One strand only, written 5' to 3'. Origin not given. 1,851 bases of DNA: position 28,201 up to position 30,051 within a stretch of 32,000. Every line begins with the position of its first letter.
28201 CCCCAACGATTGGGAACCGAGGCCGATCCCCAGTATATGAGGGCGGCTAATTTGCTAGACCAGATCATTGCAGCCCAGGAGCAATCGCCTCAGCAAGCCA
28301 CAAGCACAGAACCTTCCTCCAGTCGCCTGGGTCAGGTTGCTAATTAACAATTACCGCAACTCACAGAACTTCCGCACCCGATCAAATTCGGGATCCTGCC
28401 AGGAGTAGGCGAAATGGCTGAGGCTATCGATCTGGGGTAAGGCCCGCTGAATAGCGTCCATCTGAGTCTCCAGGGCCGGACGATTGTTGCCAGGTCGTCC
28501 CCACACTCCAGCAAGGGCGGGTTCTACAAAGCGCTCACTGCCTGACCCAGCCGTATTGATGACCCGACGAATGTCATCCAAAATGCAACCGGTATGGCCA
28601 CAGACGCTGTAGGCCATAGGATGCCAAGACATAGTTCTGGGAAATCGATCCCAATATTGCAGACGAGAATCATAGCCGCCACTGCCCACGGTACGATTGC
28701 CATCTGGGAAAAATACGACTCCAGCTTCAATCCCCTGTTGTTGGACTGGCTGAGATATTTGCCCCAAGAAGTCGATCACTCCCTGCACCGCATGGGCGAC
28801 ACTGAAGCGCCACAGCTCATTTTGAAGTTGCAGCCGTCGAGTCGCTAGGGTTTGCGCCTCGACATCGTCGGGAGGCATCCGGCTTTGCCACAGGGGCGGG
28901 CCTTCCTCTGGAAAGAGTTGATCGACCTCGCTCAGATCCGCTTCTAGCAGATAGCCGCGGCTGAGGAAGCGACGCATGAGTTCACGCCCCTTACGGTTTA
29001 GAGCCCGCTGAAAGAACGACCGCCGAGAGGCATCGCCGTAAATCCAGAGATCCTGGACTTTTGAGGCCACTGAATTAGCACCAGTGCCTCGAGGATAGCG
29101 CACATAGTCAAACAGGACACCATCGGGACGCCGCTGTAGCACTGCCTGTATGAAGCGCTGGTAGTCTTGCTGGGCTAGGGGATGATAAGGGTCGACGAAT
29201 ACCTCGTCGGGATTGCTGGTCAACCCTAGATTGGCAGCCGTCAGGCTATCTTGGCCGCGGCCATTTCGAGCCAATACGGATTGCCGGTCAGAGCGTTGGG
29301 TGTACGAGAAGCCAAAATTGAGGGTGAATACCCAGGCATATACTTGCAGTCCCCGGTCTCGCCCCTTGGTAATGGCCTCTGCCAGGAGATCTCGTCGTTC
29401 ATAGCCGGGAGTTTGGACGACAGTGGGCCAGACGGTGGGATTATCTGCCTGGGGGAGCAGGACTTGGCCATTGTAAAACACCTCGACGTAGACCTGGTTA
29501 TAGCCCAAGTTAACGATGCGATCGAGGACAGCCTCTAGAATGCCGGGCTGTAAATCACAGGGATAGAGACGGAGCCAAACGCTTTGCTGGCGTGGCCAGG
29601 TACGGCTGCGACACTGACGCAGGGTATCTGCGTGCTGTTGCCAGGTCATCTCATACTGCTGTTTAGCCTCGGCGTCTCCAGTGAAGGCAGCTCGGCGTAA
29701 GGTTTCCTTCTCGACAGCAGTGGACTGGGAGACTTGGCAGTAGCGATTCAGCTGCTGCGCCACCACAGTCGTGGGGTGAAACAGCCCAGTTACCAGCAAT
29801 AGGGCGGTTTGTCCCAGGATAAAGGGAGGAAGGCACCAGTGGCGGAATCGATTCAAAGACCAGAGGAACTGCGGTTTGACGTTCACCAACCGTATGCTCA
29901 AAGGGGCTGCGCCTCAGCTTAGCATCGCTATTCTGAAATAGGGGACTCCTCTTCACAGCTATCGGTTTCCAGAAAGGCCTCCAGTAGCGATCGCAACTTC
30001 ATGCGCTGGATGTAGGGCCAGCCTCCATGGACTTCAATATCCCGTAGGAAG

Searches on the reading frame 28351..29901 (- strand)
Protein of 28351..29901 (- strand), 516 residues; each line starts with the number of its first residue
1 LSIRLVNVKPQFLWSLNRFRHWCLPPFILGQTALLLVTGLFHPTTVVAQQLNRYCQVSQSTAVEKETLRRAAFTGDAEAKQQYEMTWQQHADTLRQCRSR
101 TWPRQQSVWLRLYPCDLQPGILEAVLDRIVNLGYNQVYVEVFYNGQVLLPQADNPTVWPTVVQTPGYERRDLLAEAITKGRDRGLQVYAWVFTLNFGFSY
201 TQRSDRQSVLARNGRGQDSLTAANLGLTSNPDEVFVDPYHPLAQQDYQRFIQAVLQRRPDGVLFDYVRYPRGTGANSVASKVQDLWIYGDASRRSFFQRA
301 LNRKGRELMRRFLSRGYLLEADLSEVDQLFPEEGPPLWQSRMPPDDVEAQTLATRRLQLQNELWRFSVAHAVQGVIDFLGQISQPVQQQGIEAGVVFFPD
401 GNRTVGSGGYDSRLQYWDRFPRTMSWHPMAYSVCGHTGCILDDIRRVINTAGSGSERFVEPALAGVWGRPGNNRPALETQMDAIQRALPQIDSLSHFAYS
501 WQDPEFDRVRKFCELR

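Call 22: search_protein_families(library=pfam, proteins=[window:28351-29901:-], max_evalue=0.00001)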
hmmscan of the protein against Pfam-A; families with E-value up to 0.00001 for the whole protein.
window:28351-29901:- (516 aa): 1 family
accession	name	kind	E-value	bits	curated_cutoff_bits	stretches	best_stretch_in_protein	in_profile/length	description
PF02638.21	GHL10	-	3.7e-09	36.6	27.9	1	124-277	23-174/311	Glycosyl hydrolase-like 10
